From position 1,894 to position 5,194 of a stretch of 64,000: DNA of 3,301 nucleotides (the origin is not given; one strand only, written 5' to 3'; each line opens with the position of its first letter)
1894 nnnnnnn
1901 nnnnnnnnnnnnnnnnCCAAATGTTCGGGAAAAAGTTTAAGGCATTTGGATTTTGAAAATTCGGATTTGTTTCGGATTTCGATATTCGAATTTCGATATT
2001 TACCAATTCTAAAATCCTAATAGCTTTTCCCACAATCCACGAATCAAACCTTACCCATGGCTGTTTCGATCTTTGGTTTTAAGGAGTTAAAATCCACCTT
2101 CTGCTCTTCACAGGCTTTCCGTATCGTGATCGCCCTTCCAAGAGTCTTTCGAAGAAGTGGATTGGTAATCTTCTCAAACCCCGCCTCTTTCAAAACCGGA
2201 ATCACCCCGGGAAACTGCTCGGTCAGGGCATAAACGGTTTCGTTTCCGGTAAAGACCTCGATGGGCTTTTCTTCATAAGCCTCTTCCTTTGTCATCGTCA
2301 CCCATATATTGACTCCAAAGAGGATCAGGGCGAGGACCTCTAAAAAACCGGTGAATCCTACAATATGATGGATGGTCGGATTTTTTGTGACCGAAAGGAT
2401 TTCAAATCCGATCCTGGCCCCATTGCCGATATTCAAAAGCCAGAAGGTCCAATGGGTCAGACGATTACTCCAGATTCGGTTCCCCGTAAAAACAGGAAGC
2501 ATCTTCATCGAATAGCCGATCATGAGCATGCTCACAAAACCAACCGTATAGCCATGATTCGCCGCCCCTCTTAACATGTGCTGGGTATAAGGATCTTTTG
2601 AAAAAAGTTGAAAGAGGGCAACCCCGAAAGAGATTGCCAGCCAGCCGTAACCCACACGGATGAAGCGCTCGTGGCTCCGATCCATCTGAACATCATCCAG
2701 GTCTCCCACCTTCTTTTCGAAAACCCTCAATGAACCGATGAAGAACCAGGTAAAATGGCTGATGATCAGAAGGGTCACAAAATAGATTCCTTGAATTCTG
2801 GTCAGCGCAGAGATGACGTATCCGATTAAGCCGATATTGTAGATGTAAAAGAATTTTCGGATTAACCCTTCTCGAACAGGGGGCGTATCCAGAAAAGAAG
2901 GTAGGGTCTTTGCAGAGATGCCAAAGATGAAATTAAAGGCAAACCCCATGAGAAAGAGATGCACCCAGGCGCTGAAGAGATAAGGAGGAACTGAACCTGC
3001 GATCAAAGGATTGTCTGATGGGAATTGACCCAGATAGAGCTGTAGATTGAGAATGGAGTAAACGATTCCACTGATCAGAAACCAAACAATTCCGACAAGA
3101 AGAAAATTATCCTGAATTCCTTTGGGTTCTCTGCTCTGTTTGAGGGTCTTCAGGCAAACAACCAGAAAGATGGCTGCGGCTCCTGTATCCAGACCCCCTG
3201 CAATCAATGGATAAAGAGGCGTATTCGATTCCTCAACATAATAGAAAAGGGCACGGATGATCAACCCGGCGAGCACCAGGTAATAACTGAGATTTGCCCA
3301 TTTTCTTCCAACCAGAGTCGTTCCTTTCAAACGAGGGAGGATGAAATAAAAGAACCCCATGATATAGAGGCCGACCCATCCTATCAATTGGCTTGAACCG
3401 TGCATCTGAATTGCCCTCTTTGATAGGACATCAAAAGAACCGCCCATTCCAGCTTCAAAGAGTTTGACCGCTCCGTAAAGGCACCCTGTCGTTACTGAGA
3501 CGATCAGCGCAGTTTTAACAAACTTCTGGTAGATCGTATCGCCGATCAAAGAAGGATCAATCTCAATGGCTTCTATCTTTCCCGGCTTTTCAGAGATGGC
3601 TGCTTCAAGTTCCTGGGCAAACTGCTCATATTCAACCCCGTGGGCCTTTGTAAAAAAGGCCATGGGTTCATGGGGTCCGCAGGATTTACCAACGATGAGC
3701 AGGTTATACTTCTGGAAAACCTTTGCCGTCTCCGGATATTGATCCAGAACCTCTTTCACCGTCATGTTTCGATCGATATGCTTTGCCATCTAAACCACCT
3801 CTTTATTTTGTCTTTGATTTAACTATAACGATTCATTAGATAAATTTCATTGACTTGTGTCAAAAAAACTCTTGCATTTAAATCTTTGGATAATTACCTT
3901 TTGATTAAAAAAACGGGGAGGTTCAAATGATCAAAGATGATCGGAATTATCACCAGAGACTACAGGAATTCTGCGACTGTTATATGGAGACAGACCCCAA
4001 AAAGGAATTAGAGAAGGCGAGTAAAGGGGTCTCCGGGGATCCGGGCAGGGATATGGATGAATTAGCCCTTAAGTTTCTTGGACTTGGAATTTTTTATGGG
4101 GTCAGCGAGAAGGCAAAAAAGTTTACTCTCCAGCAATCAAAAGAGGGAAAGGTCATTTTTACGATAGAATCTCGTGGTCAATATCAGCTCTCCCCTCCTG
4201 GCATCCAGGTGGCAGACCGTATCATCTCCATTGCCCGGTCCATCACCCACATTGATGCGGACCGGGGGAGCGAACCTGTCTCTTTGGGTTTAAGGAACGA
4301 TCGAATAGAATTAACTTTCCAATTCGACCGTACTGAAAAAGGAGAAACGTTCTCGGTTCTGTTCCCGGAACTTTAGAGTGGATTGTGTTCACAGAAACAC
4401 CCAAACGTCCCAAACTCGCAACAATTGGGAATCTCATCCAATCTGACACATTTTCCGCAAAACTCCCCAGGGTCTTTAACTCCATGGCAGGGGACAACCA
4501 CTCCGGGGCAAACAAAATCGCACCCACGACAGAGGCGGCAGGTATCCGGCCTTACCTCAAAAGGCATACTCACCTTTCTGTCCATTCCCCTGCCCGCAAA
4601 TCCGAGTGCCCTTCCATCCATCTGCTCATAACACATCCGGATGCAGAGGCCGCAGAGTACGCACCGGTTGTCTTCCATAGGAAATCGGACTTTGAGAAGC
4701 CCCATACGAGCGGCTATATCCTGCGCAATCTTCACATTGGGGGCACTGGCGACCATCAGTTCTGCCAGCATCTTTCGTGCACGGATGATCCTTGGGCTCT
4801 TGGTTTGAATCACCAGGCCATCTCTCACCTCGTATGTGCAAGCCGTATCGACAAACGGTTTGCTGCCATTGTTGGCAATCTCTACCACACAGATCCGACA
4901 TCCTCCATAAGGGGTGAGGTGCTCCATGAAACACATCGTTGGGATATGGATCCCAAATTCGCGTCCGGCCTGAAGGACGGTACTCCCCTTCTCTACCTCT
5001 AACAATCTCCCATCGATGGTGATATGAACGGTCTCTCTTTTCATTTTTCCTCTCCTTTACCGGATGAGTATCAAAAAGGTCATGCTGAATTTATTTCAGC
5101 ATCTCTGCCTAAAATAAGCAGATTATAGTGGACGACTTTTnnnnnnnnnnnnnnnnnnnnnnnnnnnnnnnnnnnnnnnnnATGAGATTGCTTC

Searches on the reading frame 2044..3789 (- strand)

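Call 38: search_protein_families(library=pfam, proteins=[window:2044-3789:-], max_evalue=0.00001)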
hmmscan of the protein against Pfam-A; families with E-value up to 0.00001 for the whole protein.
window:2044-3789:- (581 aa): 3 families
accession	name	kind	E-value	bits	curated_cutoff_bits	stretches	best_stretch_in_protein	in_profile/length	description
PF08984.16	DUF1858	-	5.3e-21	74.9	32.2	1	514-570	2-58/59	Domain of unknown function (DUF1858)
PF00115.25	COX1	-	2.3e-12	47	34.8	1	118-311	34-244/436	Cytochrome C and Quinol oxidase polypeptide I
PF05940.17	NnrS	-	1.1e-07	31.9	28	1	116-500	39-368/371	NnrS protein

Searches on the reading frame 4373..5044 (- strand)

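Call 38: search_protein_families(library=pfam, proteins=[window:4373-5044:-], max_evalue=0.00001)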
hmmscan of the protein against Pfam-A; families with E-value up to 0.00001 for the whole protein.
window:4373-5044:- (223 aa): 1 family
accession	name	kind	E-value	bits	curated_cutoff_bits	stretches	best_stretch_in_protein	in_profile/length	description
PF13510.11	Fer2_4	-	1.4e-18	67.2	22.8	1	4-83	2-81/82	2Fe-2S iron-sulfur cluster binding domain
